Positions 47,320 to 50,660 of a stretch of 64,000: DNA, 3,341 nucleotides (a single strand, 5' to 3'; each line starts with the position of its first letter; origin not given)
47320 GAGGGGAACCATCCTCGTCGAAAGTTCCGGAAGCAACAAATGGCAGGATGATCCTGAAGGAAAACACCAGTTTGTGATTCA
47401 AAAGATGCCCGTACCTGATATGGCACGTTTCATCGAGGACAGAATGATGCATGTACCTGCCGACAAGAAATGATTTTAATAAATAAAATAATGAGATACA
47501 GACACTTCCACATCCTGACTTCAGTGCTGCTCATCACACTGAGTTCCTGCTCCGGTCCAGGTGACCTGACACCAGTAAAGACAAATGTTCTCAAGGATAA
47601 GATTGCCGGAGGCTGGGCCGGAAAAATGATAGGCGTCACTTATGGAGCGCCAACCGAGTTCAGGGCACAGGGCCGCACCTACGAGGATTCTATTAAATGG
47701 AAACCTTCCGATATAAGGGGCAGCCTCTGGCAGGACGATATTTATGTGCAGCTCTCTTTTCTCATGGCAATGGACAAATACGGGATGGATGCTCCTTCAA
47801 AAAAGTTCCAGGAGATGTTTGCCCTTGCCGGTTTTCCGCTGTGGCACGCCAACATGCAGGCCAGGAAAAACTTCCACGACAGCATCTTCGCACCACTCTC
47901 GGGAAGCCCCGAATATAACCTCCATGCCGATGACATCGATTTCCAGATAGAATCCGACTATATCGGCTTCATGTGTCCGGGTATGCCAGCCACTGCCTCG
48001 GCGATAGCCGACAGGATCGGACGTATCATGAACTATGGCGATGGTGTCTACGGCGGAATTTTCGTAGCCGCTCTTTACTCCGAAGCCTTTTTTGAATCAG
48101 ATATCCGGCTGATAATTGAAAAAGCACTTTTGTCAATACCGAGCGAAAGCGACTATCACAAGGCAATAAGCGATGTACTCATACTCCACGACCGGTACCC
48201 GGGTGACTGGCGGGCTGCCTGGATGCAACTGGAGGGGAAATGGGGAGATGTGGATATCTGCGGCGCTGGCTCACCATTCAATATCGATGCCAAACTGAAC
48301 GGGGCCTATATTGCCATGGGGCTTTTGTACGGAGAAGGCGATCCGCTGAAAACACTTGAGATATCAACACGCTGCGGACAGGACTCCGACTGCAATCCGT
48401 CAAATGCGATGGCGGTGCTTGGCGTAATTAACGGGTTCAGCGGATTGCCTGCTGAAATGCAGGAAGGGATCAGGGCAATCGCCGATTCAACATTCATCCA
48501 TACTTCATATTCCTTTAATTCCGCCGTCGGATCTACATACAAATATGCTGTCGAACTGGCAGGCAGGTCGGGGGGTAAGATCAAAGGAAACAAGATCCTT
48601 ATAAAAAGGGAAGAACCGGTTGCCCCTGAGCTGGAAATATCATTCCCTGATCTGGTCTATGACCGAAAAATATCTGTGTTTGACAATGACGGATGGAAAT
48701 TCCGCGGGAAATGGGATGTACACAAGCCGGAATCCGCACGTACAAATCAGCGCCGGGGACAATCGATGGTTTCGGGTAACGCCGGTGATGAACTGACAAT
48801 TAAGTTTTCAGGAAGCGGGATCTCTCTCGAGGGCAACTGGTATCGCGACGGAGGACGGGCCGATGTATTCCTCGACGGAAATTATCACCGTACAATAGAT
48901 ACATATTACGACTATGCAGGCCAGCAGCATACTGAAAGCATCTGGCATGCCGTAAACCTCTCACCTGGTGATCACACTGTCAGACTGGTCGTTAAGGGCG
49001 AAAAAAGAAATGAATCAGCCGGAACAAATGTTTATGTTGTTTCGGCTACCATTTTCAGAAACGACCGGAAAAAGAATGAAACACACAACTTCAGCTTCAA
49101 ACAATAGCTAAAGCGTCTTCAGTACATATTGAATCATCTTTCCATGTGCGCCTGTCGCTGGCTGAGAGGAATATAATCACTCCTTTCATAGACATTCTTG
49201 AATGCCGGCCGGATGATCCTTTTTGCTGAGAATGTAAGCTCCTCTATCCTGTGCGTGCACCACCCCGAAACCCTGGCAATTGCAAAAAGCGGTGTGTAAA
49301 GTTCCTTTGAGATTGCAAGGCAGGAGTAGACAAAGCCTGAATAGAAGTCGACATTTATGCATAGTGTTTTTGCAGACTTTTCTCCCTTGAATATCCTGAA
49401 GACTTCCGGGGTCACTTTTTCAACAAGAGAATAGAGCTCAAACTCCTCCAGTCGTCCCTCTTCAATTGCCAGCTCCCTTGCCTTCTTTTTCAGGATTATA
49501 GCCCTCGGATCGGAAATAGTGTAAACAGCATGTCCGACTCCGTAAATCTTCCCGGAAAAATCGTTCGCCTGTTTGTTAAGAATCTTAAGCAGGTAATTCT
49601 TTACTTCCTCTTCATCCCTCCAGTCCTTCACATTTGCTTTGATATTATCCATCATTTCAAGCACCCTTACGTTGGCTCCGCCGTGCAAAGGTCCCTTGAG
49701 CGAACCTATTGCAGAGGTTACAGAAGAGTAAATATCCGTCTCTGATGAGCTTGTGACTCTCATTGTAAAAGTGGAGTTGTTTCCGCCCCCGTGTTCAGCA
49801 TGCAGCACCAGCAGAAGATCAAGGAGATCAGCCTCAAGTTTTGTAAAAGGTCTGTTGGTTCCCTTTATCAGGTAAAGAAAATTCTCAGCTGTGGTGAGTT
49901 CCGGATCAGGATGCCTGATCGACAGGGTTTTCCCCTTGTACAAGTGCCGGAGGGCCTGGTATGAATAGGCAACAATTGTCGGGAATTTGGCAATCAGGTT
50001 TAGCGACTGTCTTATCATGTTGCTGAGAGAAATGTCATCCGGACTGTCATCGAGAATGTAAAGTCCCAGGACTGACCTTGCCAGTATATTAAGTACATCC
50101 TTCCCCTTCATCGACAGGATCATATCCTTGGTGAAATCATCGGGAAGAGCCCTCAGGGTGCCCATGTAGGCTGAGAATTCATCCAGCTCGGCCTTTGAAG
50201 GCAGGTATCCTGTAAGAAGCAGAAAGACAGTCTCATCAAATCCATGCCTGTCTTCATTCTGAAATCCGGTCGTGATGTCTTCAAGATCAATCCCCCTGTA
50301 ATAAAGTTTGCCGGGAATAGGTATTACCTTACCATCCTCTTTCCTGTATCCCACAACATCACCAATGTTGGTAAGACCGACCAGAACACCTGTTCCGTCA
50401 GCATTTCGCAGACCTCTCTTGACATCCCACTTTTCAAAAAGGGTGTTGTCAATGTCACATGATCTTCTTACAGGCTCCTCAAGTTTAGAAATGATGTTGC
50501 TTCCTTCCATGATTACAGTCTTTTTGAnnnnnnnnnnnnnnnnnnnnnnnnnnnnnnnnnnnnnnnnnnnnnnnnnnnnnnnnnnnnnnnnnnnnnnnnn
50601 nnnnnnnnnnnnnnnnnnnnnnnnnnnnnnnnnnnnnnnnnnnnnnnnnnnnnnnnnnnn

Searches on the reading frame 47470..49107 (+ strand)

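Call 75: search_protein_families(library=pfam, proteins=[window:47470-49107:+], max_evalue=0.00001)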
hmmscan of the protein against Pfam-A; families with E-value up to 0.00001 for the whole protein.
window:47470-49107:+ (545 aa): 1 family
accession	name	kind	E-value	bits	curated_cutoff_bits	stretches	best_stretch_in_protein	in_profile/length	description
PF03747.19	ADP_ribosyl_GH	-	1.4e-29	104.1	26.2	1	47-329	1-287/287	ADP-ribosylglycohydrolase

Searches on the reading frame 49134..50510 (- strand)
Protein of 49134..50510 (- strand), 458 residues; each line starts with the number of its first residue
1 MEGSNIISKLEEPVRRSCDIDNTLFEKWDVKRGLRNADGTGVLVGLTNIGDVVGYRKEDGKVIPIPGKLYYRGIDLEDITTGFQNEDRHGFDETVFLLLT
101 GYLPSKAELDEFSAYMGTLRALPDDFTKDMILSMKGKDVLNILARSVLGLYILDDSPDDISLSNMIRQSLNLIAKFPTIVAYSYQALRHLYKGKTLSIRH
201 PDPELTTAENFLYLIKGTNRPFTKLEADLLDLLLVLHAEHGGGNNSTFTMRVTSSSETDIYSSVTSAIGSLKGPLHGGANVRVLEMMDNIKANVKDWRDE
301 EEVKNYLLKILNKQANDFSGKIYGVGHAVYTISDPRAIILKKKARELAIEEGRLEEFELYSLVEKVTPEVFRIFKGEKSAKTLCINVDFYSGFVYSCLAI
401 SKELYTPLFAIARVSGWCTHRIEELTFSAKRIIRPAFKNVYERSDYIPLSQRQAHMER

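Call 75: search_protein_families(library=pfam, proteins=[window:49134-50510:-], max_evalue=0.00001)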
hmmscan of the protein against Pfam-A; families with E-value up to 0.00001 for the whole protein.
window:49134-50510:- (458 aa): 1 family
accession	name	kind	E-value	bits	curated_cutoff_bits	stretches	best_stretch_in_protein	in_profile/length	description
PF00285.26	Citrate_synt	-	9.4e-110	367.4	27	1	40-436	3-357/357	Citrate synthase, C-terminal domain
